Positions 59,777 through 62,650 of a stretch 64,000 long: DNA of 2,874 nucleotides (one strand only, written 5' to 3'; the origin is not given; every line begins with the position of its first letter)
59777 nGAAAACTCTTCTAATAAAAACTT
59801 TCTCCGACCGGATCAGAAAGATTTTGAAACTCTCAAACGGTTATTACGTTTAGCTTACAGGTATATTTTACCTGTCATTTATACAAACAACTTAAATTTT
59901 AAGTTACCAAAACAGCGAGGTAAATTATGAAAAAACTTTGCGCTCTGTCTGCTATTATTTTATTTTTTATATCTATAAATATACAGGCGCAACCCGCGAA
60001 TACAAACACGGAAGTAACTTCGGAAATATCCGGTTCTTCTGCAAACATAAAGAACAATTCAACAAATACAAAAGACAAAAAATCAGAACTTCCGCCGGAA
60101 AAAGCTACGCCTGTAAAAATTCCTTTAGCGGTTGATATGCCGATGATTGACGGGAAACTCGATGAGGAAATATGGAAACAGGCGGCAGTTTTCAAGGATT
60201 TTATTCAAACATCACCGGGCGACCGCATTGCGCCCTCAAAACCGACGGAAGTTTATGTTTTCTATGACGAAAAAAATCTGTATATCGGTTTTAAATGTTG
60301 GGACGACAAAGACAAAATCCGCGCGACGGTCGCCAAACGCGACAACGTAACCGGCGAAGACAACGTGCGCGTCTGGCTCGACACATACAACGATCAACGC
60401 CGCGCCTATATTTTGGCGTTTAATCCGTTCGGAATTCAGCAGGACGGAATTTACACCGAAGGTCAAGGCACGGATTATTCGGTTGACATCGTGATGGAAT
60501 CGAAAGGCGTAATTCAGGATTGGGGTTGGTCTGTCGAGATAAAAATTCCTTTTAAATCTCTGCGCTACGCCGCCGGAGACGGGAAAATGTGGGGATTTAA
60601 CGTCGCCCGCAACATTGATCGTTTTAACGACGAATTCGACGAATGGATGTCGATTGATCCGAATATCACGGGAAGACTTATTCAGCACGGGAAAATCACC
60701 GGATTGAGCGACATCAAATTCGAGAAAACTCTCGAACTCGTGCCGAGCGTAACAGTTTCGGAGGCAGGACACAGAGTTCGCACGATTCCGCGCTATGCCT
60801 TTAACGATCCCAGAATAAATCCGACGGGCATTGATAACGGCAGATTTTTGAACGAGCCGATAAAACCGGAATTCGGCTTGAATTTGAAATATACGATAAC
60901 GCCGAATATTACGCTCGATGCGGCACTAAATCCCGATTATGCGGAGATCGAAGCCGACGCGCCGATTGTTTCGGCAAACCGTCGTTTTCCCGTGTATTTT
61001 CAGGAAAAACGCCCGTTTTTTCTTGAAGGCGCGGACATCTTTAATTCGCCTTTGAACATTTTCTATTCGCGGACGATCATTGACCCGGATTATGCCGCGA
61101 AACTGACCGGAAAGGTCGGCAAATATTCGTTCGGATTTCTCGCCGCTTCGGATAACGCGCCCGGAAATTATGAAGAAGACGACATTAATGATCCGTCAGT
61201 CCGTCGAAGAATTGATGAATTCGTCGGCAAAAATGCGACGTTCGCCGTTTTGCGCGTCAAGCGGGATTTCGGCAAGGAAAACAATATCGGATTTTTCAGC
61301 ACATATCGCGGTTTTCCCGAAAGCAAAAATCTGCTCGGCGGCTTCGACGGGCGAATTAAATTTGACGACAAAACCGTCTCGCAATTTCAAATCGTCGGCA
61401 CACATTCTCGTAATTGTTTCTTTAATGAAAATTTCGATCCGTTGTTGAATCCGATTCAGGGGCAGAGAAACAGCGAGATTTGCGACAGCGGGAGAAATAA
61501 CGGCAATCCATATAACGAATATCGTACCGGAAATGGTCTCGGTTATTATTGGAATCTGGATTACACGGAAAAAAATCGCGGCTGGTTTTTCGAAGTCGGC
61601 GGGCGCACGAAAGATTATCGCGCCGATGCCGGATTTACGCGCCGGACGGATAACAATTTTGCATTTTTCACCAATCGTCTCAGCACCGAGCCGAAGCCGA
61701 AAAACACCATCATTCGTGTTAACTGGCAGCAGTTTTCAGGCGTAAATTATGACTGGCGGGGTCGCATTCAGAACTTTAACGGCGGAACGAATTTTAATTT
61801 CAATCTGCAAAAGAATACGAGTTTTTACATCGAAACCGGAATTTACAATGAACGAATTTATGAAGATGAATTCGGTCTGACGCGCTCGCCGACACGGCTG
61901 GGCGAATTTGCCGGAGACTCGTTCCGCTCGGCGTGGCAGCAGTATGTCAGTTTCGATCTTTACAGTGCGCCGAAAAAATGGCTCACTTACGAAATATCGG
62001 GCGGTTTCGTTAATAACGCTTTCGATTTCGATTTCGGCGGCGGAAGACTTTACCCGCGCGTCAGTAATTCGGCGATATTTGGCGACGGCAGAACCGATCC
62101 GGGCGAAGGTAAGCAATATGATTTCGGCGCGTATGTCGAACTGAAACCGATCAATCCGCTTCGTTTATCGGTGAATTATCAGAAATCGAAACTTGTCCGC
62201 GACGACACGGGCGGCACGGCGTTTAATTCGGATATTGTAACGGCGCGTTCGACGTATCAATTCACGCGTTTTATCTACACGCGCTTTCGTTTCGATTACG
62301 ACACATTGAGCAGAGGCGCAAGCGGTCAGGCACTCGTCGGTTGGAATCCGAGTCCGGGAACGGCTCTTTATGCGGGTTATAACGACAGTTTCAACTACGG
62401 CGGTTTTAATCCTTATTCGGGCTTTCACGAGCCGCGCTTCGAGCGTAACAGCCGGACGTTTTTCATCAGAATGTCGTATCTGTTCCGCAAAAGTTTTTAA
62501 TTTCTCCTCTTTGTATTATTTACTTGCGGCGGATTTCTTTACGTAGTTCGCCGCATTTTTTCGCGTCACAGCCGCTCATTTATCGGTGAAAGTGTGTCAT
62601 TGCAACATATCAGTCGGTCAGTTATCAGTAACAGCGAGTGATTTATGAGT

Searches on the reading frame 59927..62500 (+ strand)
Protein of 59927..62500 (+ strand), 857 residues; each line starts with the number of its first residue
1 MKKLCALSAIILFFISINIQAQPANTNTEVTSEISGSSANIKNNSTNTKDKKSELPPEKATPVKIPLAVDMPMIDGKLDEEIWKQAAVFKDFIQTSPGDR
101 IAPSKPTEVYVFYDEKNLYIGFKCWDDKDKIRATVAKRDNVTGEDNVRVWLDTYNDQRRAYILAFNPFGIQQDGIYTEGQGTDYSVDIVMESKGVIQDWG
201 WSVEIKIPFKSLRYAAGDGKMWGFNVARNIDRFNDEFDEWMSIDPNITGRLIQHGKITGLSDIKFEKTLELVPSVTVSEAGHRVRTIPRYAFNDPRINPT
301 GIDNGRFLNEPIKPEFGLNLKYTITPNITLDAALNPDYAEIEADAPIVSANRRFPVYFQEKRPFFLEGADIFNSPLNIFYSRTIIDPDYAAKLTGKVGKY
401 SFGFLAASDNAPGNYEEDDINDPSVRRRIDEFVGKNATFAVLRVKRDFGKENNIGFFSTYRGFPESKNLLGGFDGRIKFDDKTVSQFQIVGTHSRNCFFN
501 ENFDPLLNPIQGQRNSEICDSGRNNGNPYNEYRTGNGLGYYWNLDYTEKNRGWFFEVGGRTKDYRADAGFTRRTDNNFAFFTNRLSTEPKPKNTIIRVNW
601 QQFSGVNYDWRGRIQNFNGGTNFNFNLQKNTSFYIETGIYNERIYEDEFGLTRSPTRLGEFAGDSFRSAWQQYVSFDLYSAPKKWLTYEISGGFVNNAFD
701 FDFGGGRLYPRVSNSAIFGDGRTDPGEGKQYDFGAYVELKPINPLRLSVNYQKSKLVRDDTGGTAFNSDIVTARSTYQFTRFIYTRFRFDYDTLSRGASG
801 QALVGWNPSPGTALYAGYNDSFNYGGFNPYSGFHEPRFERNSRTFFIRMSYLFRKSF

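Call 19: search_protein_families(library=pfam, proteins=[window:59927-62500:+])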
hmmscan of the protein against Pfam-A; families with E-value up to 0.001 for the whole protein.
window:59927-62500:+ (857 aa): 2 families
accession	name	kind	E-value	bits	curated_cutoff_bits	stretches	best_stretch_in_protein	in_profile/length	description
PF19313.5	DUF5916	-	4.1e-15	56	22.6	1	315-384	27-94/572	Domain of unknown function (DUF5916)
PF06452.16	CBM9_1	-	6.1e-08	33.2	23.4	1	74-240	1-160/185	Carbohydrate family 9 binding domain-like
